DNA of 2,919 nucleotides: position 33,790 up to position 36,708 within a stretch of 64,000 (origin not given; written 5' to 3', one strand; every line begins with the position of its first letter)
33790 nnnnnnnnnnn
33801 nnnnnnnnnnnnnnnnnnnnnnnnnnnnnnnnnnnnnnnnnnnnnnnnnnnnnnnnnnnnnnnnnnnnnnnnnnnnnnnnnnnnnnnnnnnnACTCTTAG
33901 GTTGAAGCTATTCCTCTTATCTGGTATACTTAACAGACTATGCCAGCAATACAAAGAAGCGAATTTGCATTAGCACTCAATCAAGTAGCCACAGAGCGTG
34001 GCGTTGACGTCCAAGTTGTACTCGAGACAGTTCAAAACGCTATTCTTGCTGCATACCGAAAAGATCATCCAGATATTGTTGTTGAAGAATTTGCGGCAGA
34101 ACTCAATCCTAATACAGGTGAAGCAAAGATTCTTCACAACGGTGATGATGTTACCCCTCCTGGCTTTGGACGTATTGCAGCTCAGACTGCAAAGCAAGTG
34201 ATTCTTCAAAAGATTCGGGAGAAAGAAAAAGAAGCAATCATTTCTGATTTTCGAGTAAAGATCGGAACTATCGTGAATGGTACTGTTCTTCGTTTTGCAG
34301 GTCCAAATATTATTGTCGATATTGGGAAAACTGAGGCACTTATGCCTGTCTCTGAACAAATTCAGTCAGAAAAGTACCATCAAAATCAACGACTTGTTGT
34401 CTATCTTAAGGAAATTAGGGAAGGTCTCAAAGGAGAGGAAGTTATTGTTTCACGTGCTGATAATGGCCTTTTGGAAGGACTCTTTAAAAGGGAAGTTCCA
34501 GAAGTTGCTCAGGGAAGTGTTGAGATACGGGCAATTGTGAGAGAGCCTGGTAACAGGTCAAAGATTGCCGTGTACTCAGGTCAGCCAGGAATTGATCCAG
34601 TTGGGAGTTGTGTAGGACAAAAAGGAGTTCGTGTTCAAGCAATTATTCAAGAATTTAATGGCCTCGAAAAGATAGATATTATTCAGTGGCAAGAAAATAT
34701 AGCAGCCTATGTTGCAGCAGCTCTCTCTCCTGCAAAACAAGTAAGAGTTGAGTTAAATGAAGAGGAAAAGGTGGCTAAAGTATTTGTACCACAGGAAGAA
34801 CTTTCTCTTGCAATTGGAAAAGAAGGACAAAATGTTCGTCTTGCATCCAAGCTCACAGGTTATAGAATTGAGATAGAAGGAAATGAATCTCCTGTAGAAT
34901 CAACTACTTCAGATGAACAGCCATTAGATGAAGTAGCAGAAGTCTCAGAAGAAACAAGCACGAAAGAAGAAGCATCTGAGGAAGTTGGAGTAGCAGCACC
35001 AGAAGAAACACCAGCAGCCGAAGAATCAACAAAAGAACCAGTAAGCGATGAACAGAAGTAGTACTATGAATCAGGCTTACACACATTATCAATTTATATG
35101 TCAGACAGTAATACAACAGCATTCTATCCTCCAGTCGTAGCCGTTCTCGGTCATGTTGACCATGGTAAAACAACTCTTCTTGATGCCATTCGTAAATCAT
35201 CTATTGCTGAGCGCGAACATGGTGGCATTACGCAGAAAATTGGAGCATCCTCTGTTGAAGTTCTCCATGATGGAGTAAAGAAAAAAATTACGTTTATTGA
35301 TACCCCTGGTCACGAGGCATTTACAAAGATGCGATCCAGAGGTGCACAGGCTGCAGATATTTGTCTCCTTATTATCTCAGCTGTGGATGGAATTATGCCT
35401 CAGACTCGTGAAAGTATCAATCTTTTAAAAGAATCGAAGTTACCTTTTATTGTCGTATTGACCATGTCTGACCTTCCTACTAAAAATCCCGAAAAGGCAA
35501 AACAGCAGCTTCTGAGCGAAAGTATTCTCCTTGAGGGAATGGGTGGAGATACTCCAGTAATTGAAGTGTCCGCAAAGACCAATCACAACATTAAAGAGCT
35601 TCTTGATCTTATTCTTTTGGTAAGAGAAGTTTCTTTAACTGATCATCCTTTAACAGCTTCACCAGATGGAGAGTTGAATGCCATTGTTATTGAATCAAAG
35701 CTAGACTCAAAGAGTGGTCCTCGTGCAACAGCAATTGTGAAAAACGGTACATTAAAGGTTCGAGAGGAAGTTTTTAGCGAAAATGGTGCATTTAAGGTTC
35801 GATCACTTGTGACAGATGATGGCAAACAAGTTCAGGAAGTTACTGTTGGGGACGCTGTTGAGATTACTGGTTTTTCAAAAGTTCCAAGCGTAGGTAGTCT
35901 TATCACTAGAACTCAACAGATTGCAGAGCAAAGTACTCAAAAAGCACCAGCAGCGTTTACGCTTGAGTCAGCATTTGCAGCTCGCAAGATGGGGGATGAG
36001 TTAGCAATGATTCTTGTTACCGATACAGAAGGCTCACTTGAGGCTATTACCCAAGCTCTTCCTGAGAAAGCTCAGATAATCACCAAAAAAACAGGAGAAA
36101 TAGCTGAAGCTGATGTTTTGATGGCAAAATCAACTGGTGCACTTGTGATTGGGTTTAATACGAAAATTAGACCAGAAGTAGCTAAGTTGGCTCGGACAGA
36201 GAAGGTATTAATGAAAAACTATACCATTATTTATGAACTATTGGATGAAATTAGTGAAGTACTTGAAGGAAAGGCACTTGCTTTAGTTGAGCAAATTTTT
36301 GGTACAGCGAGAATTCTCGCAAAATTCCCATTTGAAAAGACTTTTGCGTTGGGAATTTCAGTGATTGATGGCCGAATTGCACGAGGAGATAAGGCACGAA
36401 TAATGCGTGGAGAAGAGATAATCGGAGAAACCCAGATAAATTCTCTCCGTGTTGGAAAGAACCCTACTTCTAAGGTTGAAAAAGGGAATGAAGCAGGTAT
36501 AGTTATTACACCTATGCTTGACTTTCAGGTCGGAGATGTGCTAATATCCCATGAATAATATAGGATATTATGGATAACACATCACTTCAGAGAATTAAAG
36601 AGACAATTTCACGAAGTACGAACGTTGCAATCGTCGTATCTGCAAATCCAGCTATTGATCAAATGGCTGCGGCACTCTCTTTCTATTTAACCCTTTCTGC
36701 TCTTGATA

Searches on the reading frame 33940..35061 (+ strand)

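Call 8: search_protein_families(library=pfam, proteins=[window:33940-35061:+], max_evalue=0.00001)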
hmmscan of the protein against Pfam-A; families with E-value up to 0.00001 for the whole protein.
window:33940-35061:+ (373 aa): 4 families
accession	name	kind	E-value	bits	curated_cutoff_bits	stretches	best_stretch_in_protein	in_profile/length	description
PF13184.12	KH_5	-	9.2e-25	87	27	1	203-271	1-68/69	NusA-like KH domain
PF08529.16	NusA_N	-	1.2e-16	61.4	23.8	2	8-67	1-58/119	NusA N-terminal domain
PF23095.1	KH_NusA_C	-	6.7e-07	29.7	34.2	1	285-313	7-35/59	Transcription termination/antitermination protein NusA, KH domain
PF07650.23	KH_2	-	3.4e-06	27.2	22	0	256-314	4-63/78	KH domain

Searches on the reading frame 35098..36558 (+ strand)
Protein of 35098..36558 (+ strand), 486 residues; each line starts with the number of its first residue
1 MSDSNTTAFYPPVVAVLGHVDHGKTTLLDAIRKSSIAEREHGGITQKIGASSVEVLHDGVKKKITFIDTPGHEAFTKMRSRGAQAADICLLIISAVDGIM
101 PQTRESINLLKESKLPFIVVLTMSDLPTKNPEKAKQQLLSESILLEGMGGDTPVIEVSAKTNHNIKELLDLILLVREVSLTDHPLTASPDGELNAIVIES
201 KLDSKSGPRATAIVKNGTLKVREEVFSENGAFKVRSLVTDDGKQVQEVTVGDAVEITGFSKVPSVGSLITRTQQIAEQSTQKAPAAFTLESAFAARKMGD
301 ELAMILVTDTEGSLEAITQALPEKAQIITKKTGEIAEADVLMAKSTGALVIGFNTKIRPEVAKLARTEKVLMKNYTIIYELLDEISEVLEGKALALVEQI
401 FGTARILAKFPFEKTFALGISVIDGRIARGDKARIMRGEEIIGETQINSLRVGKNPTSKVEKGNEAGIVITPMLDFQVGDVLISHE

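Call 8: search_protein_families(library=pfam, proteins=[window:35098-36558:+], max_evalue=0.00001)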
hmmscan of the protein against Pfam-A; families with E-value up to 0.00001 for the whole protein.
window:35098-36558:+ (486 aa): 8 families
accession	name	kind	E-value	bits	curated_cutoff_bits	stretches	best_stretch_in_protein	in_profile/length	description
PF00009.33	GTP_EFTU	-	3.7e-37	128.2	26.5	1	14-173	6-183/188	Elongation factor Tu GTP binding domain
PF11987.13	IF-2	-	1.1e-22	80.6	27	1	282-385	5-116/117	Translation-initiation factor 2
PF22042.2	EF-G_D2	-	6.4e-14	52.3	27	1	193-269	2-81/84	Elongation factor G domain 2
PF01926.29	MMR_HSR1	-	2.6e-11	44.1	21.9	1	14-122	2-112/113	50S ribosome-binding GTPase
PF03144.31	GTP_EFTU_D2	-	2.7e-07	31.4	30.3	0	419-482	5-72/73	Elongation factor Tu domain 2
PF00071.28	Ras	-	6e-07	29.6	21.6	1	14-172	2-156/162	Ras family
PF02421.24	FeoB_N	-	2.9e-06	27.3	27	1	14-171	3-155/156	Ferrous iron transport protein B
PF00350.29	Dynamin_N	-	8.9e-06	26.3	27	0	14-48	1-35/168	Dynamin family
